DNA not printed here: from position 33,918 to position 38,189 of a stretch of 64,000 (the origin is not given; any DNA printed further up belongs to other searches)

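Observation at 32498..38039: Candidate type VII-like (WXG100/ESX-type) secretion locus in a probable Planctomycete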

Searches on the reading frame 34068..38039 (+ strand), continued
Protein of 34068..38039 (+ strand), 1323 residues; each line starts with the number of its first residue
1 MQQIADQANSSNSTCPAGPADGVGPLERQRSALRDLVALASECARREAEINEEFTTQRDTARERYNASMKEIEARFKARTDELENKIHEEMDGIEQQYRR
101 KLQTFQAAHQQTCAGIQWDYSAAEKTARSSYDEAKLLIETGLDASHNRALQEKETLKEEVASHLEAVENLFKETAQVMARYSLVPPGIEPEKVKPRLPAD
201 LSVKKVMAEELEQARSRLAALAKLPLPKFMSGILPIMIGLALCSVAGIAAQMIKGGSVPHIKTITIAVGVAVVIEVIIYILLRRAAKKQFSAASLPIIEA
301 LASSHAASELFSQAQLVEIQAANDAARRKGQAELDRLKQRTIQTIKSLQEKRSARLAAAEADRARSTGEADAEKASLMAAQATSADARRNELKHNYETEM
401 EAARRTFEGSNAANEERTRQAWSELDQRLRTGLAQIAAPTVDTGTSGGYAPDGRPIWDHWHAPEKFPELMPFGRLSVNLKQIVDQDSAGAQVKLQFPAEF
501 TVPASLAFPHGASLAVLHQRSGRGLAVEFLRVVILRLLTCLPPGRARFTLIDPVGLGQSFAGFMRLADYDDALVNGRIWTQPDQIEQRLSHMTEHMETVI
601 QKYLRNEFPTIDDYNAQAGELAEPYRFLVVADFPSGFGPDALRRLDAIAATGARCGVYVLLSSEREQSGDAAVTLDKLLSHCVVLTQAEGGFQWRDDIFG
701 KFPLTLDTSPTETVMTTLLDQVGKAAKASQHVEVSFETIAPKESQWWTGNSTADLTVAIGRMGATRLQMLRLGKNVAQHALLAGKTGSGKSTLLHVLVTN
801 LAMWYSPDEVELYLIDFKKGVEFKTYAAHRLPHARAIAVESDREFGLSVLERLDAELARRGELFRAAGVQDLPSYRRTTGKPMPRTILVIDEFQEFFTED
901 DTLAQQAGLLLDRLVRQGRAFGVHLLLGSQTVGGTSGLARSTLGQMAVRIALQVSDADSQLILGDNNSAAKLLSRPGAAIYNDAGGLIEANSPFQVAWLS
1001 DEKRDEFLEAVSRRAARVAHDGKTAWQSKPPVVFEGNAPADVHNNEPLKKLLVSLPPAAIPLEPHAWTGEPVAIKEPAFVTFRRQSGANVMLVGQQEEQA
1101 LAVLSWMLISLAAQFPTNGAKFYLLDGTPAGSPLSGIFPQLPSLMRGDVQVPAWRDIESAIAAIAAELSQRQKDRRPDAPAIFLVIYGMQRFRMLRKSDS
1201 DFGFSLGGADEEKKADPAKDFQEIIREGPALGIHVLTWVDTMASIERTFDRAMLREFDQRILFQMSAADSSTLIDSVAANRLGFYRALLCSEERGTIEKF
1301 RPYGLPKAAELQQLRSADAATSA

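Call 25: search_solved_structures(query=window:34068-38039:+, max_evalue=0.01, show_alignments=2)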
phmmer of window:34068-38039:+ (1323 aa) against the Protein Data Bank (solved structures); distinct sequences matched with E-value up to 0.01: 14.
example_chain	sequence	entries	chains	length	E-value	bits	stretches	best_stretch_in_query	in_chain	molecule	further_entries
4nh0_A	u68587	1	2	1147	2.2e-37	131.5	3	776-977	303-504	Cell divisionFtsK/SpoIIIE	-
7np7_C1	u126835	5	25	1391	1.2e-30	109.2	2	777-967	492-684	ESX-5 secretion system protein EccC5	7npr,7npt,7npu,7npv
7b9f_C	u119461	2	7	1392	1.2e-27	99.3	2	777-988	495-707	EccC5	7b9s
9qks_G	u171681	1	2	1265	3.6e-22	81.2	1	743-1000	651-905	ESX secretion system protein YukB,Green fluorescent protein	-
4n1a_A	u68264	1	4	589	3.5e-18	67.9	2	777-984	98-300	Cell divisionFtsK/SpoIIIE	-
2iuu_A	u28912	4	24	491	5e-12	47.5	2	778-878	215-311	DNA TRANSLOCASE FTSK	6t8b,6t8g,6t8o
2iut_A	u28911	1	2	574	8.4e-12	46.8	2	777-878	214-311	DNA TRANSLOCASE FTSK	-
6o1x_A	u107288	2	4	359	9.9e-12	46.6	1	762-982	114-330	DNA translocase coupling protein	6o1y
6o1w_A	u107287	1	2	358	9.9e-12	46.6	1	762-982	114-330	DNA translocase coupling protein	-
6o1z_A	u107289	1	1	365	1e-11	46.5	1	762-982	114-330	DNA translocase coupling protein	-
2ius_A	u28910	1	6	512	1.4e-09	39.4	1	753-878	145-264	DNA TRANSLOCASE FTSK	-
9jv8_A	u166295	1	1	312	8.5e-08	33.5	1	781-959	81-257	ESX-1 secretion system protein EccCb1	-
5fv0_A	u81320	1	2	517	3.6e-05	24.8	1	783-950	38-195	ESX secretion system protein EccC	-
4lya_A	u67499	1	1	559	4.7e-05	24.4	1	783-949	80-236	Uncharacterized protein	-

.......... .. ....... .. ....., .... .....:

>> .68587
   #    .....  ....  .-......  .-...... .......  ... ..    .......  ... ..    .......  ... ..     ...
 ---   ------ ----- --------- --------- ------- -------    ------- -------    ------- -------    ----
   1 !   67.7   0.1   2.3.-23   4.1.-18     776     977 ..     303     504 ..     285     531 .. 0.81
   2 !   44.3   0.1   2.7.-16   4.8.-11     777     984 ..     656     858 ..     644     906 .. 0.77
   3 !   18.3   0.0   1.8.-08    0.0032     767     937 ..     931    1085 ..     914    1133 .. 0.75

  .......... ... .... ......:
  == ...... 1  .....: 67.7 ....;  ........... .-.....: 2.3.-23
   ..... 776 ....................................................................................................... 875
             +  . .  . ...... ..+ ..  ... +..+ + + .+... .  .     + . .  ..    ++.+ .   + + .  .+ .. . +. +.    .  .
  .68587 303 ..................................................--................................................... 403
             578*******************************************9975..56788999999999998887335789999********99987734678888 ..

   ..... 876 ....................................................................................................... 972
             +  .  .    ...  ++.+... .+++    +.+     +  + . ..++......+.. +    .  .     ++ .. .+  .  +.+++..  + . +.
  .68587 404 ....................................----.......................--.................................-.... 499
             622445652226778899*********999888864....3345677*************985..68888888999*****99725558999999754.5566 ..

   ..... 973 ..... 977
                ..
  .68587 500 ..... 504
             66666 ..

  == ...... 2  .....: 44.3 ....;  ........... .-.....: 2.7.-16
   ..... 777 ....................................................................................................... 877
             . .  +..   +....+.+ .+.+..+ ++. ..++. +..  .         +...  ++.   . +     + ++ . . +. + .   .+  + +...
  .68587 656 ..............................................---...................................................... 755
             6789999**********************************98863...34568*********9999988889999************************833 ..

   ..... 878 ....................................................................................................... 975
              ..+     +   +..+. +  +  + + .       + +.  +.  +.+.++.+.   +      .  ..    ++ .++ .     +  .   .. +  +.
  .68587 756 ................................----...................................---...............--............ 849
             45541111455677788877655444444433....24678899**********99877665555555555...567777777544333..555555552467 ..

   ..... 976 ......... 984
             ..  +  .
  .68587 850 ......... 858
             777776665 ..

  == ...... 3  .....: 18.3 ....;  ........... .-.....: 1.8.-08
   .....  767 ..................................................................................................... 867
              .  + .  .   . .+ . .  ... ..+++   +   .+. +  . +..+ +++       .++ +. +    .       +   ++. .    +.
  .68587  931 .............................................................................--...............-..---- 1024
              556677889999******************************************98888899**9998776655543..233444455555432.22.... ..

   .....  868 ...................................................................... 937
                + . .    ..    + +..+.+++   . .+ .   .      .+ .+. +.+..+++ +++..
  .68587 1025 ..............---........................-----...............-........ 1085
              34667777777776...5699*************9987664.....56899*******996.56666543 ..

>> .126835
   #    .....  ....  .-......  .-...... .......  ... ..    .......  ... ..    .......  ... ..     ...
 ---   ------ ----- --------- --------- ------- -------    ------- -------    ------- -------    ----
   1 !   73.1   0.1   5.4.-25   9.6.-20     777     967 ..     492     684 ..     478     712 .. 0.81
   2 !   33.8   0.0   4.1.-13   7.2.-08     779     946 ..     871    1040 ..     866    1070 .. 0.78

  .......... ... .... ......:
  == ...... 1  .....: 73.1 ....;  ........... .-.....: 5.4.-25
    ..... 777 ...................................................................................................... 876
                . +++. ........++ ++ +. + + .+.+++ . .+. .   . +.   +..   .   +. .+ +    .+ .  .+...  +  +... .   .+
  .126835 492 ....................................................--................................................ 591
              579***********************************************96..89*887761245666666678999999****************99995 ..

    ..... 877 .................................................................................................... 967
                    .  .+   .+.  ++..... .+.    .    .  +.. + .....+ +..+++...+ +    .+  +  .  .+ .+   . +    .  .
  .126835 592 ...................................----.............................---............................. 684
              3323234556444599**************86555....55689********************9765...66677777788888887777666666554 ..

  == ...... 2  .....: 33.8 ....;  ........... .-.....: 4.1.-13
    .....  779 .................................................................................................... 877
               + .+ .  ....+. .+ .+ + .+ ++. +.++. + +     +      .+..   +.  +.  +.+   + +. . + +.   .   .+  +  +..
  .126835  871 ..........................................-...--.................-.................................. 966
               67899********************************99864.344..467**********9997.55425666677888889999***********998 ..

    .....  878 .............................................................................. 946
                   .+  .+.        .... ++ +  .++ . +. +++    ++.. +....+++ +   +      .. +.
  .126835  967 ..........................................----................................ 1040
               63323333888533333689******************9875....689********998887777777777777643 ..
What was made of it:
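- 36303..37097 (+): p4 domain DB (residues 746-1010): the only catalytically competent FtsK/SpoIIIE domain. Walker A is at residues 784-791 (nt 36417-36440) and Walker B at 887-892 (nt 36726-36743). PDB sequence hits: EccC 4NH0 at 2e-37 and EccC5 at 1e-30 (call 25).
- PDB sequence hits are EccC 2e-37 against FtsK 5e-12 (call 25).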

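Call 58: search_dna_similar(query=window:34068-38039:+, collection=plasmids, mode=protein, max_evalue=1e-10, max_rows=25)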
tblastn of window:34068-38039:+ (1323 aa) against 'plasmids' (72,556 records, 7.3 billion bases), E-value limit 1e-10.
Records with a match: 311; places in all: 345; records where one place covers at least 80% of the query: 0.
Best place of each record, by identity: <60% 311.
By first word of the organism name: Clostridium 58; Mycobacterium 45; Streptomyces 39; Bacillus 37; Enterococcus 13; Mycolicibacterium 12; Acinetobacter 6; Paenibacillus 5; Rhodococcus 4; Agrobacterium 4; and 56 more.
By predicted mobility (MOB-suite, as given by PLSDB): non-mobilizable 152; mobilizable 139; conjugative 20.
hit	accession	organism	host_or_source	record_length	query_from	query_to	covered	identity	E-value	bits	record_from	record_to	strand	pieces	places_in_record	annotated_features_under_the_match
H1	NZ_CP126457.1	Rhodococcus sp. AH-ZY2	single cell,soil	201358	533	1307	59%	33.2%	3e-114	404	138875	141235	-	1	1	FtsK/SpoIIIE domain-containing protein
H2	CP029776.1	Deinococcus actinosclerus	mixed culture,wastewater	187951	500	1303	61%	29.4%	7e-65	251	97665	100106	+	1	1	DNA translocase FtsK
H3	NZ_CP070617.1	Rhodococcus pseudokoreensis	cell culture,rhizosphere of apple ...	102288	533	1246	54%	28.7%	1e-56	225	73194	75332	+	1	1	FtsK/SpoIIIE domain-containing protein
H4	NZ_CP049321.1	Caballeronia sp. SBC2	whole organism,soil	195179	539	1024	37%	35.4%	8e-71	270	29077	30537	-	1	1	FtsK/SpoIIIE domain-containing protein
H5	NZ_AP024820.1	Helicobacter sp. NHP19-012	Felis catus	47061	529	1015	37%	30.6%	6e-53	213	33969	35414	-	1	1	FtsK/SpoIIIE domain-containing protein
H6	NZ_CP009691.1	Bacillus mycoides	soil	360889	747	1236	37%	26.2%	3e-15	90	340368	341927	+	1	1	essC: type VII secretion protein EssC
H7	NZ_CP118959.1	Bacillus mycoides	Soil,Type strain bacterial culture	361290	747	1236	37%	26.2%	3e-15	90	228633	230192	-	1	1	essC: type VII secretion protein EssC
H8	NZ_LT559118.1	Nonomuraea gerenzanensis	-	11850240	607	977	28%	31.2%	6e-23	114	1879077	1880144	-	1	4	none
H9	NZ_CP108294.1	Streptomyces sp. NBC_00028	-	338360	750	1044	22%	32.8%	2e-21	109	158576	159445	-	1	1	FtsK/SpoIIIE domain-containing protein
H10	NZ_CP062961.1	Rothia terrae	culture,dirt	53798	742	1037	22%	32.3%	3e-21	108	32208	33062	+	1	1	FtsK/SpoIIIE domain-containing protein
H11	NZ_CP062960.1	Rothia terrae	culture,dirt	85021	742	1037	22%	32.3%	3e-21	108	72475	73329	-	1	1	FtsK/SpoIIIE domain-containing protein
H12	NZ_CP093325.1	Bacillus sp. N5-665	whole organism,peat soil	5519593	670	1011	26%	27.9%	6e-16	92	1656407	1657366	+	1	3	none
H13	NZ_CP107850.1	Nocardia sp. NBC_00511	-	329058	719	1076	27%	26.4%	7e-14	85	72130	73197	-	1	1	eccCa: type VII secretion protein EccCa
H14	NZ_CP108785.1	Embleya sp. NBC_00888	-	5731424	745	1027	21%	32.8%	7e-25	121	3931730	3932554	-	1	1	none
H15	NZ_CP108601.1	Streptomyces sp. NBC_01176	-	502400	775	1058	21%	31.3%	4e-17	96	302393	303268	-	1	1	eccCa: type VII secretion protein EccCa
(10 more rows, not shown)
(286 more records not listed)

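Call 59: get_annotated_region(hit=H5, flank=6000)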
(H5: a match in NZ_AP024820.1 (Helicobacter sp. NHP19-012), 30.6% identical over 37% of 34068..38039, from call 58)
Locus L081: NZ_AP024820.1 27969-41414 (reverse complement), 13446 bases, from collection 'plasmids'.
description: Helicobacter sp. NHP19-012 plasmid pNHP190012_1, complete sequence
organism: Helicobacter sp. NHP19-012 (NCBI taxid 2849642)
taxonomy: Bacteria; Campylobacterota; Epsilonproteobacteria; Campylobacterales; Helicobacteraceae; Helicobacter; Helicobacter sp. NHP19-012
host: -; source: Felis catus; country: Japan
typing (MOB-suite, as given by PLSDB): non-mobilizable
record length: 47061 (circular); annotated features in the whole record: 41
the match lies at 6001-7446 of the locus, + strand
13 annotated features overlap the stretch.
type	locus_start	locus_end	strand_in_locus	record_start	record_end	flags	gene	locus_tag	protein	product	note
CDS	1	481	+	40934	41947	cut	-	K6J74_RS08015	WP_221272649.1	hypothetical protein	-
CDS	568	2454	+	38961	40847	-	-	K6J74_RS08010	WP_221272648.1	hypothetical protein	-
CDS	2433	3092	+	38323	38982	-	-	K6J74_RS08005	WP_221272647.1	hypothetical protein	-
CDS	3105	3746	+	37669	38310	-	-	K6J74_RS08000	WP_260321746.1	hypothetical protein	-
CDS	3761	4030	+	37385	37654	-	-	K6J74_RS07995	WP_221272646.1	hypothetical protein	-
CDS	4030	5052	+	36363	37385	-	-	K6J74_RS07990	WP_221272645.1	HNH endonuclease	-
CDS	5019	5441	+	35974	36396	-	-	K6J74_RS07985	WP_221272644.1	SMI1/KNR4 family protein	-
CDS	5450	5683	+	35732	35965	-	-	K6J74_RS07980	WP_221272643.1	hypothetical protein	-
CDS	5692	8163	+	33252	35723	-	-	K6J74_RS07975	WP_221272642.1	FtsK/SpoIIIE domain-containing protein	-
CDS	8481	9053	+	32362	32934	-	-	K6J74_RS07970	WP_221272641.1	hypothetical protein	-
CDS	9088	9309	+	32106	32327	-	-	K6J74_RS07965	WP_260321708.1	ribbon-helix-helix domain-containing protein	-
CDS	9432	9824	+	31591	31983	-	-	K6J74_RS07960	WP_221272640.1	type II toxin-antitoxin system PemK/MazF family toxin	-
CDS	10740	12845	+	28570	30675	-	-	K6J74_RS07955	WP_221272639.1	replication initiation protein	GO:0006270 - DNA replication initiation [Evidence IEA]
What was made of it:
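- The Helicobacter relative carries an HNH nuclease plus a SUKH immunity gene (call 59).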

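Call 60: get_annotated_region(hit=H1, flank=6000)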
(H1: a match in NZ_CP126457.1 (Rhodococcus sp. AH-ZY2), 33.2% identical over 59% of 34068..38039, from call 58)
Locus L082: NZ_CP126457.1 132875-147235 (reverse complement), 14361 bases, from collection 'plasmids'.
description: Rhodococcus sp. AH-ZY2 plasmid unnamed1, complete sequence
organism: Rhodococcus sp. AH-ZY2 (NCBI taxid 3047468)
taxonomy: Bacteria; Actinomycetota; Actinomycetes; Mycobacteriales; Nocardiaceae; Rhodococcus; Rhodococcus sp. AH-ZY2
host: -; source: single cell,soil; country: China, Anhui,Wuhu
typing (MOB-suite, as given by PLSDB): conjugative; relaxase MOBF,MOBP; mating-pair formation MPF_T
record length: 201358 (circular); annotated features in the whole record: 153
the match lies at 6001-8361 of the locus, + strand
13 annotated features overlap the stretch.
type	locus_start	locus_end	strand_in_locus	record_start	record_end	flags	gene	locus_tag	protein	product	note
CDS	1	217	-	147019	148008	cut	-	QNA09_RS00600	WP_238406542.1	hypothetical protein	-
CDS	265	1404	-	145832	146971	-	-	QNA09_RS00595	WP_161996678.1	ATP-binding protein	-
CDS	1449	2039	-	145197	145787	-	-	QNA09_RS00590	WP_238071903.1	LuxR C-terminal-related transcriptional regulator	GO:0006355 - regulation of DNA-templated transcription [Evidence IEA]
CDS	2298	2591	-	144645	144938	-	-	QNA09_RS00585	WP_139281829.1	hypothetical protein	-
CDS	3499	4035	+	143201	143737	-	-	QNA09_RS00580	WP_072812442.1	hypothetical protein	-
CDS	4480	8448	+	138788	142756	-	-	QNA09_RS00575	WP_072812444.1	FtsK/SpoIIIE domain-containing protein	-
CDS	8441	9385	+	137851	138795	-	-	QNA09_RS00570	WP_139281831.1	hypothetical protein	-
CDS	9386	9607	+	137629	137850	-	-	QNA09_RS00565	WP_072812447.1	hypothetical protein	-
CDS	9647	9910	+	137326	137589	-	-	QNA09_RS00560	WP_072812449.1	hypothetical protein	-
CDS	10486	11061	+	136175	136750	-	-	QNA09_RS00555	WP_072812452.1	TerD family protein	GO:0006950 - response to stress [Evidence IEA]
CDS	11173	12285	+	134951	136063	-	-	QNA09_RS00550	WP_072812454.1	DUF475 domain-containing protein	-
CDS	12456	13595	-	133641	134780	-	-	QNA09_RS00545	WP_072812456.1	TerD family protein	-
CDS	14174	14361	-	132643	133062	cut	-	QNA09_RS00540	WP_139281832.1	hypothetical protein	-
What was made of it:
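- The Rhodococcus relative lies beside TerD stress genes (call 60).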
